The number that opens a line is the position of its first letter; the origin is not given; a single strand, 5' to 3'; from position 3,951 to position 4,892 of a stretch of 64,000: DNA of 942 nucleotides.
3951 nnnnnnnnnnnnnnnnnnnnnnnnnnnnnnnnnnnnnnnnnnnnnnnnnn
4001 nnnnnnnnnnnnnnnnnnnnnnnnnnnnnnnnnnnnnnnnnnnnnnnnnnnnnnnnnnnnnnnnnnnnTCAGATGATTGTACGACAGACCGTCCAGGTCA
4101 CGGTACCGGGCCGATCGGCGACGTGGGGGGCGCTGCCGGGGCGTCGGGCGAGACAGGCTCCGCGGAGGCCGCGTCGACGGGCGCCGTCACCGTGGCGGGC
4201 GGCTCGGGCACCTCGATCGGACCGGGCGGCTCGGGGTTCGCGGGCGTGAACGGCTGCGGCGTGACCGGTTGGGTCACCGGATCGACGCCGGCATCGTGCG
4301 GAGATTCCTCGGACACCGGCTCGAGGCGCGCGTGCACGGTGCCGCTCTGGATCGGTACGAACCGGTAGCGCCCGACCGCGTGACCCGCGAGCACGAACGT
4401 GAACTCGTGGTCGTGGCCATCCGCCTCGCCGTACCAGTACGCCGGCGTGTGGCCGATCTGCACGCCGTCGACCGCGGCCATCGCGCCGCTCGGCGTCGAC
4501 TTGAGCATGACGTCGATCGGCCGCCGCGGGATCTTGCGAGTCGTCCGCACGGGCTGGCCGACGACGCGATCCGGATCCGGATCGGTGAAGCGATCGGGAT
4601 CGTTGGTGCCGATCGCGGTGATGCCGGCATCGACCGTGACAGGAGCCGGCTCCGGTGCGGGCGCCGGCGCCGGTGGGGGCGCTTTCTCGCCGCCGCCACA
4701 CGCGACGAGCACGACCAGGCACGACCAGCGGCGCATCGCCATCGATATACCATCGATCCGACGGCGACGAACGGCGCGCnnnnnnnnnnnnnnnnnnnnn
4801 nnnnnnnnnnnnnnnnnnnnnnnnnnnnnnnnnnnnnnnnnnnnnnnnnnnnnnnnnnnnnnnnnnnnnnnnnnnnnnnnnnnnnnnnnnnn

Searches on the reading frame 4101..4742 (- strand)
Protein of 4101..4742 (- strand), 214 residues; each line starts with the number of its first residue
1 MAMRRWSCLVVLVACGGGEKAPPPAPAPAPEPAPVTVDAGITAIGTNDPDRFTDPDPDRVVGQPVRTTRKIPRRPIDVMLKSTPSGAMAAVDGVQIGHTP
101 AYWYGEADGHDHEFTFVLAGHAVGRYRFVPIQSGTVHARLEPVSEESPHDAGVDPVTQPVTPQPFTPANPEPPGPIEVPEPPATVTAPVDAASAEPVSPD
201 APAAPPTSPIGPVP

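Call 5: search_protein_families(library=ncbifam, proteins=[window:4101-4742:-], max_evalue=1)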
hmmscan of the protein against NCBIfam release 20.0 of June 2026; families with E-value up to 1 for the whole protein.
window:4101-4742:- (214 aa): 2 families
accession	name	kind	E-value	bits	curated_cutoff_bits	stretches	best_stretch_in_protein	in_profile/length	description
NF058595.1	invert_tail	domain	0.16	12.3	37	1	8-29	65-86/113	lipo-invert putative C-terminal anchoring domain-containing protein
NF041363.1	GntD_guanitoxin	equivalog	0.22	10.7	345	1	90-147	70-131/341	guanitoxin biosynthesis L-enduracididine beta-hydroxylase GntD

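Call 6: search_protein_families(library=pfam, proteins=[window:4101-4742:-], max_evalue=1)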
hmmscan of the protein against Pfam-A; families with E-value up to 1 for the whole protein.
window:4101-4742:- (214 aa): 1 family
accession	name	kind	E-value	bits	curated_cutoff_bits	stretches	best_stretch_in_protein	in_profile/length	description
PF08308.17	PEGA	-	0.0048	17.2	20.8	1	78-104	4-30/71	PEGA domain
